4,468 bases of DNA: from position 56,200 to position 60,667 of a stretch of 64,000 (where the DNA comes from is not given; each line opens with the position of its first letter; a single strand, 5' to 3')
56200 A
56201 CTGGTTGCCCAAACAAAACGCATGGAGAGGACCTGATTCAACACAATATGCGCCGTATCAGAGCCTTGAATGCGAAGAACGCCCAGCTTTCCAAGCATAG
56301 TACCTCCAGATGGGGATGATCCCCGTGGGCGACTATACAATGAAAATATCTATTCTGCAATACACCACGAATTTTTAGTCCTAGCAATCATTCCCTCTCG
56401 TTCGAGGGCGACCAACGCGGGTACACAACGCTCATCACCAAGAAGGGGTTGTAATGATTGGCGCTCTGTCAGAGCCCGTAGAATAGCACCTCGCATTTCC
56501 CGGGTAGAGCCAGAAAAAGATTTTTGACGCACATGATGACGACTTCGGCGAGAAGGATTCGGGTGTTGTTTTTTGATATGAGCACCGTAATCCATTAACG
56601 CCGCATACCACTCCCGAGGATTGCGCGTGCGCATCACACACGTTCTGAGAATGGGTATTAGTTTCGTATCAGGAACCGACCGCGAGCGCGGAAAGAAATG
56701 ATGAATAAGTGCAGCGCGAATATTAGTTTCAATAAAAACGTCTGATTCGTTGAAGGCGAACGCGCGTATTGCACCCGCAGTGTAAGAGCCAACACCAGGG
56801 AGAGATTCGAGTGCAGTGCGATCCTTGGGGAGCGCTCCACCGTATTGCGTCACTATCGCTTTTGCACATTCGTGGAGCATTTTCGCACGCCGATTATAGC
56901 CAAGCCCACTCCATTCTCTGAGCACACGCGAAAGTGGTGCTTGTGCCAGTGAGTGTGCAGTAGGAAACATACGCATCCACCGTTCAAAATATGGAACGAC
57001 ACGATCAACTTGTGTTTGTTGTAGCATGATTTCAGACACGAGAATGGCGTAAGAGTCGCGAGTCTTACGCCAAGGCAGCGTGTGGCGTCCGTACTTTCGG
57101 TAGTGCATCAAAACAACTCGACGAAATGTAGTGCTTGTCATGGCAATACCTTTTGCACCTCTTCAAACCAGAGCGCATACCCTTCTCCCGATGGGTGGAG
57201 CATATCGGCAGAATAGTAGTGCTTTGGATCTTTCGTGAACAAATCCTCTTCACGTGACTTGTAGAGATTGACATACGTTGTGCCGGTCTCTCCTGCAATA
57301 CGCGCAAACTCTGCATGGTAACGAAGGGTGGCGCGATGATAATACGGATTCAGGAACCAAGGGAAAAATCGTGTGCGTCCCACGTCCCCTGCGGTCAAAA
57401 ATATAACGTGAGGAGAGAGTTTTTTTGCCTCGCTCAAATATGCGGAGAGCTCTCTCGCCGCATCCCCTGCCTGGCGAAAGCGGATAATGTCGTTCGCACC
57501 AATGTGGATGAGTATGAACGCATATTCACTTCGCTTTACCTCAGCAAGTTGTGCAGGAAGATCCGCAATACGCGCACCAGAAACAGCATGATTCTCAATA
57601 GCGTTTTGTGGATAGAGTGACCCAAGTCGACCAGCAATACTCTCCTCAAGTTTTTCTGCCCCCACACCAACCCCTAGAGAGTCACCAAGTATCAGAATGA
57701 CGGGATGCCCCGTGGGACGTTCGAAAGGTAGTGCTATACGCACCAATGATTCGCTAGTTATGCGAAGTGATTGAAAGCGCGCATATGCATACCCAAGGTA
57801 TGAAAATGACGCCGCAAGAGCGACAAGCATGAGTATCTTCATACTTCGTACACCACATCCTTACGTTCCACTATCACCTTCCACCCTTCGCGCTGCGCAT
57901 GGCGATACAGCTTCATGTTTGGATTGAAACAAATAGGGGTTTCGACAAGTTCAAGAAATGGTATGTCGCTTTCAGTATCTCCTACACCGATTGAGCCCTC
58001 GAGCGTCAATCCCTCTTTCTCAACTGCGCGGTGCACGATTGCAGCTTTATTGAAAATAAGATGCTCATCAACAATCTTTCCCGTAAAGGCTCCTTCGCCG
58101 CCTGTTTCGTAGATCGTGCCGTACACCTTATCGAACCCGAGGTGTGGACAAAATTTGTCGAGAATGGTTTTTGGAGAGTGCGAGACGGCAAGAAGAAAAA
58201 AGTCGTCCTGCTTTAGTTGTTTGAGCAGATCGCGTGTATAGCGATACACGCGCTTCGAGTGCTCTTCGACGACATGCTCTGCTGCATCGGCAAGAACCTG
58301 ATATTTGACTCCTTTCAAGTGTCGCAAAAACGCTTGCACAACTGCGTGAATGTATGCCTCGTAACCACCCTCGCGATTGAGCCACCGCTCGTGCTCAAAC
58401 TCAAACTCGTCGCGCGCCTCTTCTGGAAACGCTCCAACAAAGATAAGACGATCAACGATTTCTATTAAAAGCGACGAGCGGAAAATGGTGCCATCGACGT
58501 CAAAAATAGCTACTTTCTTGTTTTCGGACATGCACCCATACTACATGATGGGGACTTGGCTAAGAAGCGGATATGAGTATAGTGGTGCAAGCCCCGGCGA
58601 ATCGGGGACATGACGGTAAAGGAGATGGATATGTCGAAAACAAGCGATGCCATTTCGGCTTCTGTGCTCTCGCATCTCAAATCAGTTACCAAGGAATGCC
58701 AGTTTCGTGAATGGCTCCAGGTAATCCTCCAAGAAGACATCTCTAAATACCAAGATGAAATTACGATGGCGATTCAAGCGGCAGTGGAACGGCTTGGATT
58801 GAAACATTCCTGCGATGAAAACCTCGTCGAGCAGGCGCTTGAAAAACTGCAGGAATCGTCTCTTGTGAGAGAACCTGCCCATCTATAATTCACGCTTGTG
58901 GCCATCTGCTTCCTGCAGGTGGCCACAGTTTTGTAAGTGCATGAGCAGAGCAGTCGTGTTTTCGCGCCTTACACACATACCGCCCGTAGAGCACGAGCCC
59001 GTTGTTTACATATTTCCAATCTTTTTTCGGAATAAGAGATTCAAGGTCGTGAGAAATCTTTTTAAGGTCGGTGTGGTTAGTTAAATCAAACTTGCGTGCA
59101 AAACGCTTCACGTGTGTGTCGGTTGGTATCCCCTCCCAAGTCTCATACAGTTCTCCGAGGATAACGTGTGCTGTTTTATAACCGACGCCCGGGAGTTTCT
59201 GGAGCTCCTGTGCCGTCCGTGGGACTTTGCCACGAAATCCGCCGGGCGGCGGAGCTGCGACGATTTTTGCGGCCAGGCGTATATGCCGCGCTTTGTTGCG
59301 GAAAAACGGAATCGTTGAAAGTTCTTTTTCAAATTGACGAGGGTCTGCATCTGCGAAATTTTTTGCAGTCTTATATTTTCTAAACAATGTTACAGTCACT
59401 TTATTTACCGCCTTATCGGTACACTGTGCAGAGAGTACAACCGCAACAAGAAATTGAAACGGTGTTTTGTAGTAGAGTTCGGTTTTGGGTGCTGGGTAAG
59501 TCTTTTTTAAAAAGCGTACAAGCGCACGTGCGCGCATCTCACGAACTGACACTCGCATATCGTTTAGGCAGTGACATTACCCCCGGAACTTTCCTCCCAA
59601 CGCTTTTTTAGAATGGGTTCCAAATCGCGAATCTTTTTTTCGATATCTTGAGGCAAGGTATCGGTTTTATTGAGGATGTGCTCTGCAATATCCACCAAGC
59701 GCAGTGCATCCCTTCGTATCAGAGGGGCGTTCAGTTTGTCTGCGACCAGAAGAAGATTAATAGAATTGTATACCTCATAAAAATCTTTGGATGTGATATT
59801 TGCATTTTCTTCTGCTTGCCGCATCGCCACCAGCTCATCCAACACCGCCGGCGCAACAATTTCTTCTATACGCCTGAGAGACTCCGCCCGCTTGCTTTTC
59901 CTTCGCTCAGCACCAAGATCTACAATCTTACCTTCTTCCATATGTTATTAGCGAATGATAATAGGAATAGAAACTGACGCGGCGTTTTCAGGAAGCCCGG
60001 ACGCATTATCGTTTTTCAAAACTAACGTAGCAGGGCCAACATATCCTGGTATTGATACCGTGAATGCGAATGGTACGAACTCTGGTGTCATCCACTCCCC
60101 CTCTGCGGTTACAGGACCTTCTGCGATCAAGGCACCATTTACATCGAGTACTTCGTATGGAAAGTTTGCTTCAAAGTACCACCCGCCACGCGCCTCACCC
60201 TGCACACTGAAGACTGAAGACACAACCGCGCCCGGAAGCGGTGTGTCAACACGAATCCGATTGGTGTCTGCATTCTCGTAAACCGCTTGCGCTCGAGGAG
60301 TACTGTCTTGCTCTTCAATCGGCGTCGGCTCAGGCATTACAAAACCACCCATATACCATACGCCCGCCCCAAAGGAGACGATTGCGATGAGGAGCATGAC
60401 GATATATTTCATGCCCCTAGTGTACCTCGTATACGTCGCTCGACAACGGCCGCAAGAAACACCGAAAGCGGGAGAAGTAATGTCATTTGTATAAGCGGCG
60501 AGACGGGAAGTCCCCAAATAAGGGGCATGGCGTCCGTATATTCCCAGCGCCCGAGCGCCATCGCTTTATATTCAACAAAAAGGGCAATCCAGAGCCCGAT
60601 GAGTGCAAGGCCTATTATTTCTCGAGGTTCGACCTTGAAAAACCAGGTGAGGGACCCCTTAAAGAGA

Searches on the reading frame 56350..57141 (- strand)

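Call 61: search_protein_families(library=pfam, proteins=[window:56350-57141:-], max_evalue=0.0001)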
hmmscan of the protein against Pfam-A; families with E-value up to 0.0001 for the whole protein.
window:56350-57141:- (263 aa): 2 families
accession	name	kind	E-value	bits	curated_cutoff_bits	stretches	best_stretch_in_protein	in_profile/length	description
PF00730.31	HhH-GPD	-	2.6e-16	60.3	26.2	1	35-151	1-89/108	HhH-GPD superfamily base excision DNA repair protein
PF00633.29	HHH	-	2.1e-06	27.7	24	1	100-128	2-30/30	Helix-hairpin-helix motif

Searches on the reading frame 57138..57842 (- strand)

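Call 61: search_protein_families(library=pfam, proteins=[window:57138-57842:-], max_evalue=0.0001)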
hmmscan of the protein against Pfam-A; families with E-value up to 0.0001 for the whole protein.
window:57138-57842:- (234 aa): 2 families
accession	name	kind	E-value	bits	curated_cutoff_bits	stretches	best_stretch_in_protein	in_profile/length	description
PF13472.12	Lipase_GDSL_2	-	1.4e-21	78.3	32.9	1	51-224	1-178/178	GDSL-like Lipase/Acylhydrolase family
PF00657.28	Lipase_GDSL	-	1.1e-12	49.1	23.6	1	49-229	1-208/208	GDSL-like Lipase/Acylhydrolase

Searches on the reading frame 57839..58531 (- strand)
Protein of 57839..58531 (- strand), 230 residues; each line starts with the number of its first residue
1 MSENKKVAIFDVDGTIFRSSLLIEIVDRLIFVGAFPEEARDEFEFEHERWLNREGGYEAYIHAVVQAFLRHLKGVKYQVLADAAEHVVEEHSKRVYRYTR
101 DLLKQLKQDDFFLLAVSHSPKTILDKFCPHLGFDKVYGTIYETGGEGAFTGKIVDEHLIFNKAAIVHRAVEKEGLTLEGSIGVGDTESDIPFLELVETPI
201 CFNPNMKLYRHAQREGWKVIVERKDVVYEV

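Call 81: search_protein_families(library=pfam, proteins=[window:57839-58531:-], max_evalue=0.001)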
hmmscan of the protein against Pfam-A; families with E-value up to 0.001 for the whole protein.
window:57839-58531:- (230 aa): 3 families
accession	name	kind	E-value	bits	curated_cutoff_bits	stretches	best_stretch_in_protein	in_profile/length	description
PF12710.13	HAD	-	3.2e-18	67.3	27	1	8-194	1-189/189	haloacid dehalogenase-like hydrolase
PF00702.32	Hydrolase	-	5.5e-12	46.9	26.4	1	6-194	2-188/191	haloacid dehalogenase-like hydrolase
PF13419.12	HAD_2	-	1.5e-06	28.9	23.8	1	9-190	2-165/178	Haloacid dehalogenase-like hydrolase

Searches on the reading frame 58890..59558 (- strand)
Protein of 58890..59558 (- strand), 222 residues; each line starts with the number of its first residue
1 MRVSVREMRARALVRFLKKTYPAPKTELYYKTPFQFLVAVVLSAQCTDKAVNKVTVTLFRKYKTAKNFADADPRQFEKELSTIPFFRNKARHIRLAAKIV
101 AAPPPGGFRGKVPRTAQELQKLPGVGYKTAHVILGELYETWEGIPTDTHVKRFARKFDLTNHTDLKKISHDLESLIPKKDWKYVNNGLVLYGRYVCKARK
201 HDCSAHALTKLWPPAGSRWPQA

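Call 81: search_protein_families(library=pfam, proteins=[window:58890-59558:-], max_evalue=0.001)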
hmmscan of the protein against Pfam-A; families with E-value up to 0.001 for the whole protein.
window:58890-59558:- (222 aa): 2 families
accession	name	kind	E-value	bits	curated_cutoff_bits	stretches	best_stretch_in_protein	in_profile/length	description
PF00730.31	HhH-GPD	-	3.5e-18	66.4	26.2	1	38-177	1-107/108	HhH-GPD superfamily base excision DNA repair protein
PF00633.29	HHH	-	2.2e-06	27.7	24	1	108-134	2-28/30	Helix-hairpin-helix motif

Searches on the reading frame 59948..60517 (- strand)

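Call 81: search_protein_families(library=pfam, proteins=[window:59948-60517:-], max_evalue=0.001)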
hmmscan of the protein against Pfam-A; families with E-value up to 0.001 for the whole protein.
window:59948-60517:- (189 aa): 1 family
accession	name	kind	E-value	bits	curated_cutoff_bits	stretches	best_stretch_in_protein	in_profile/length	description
PF10648.15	Gmad2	-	1.7e-15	57.5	25.7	1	88-167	2-75/86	Immunoglobulin-like domain of bacterial spore germination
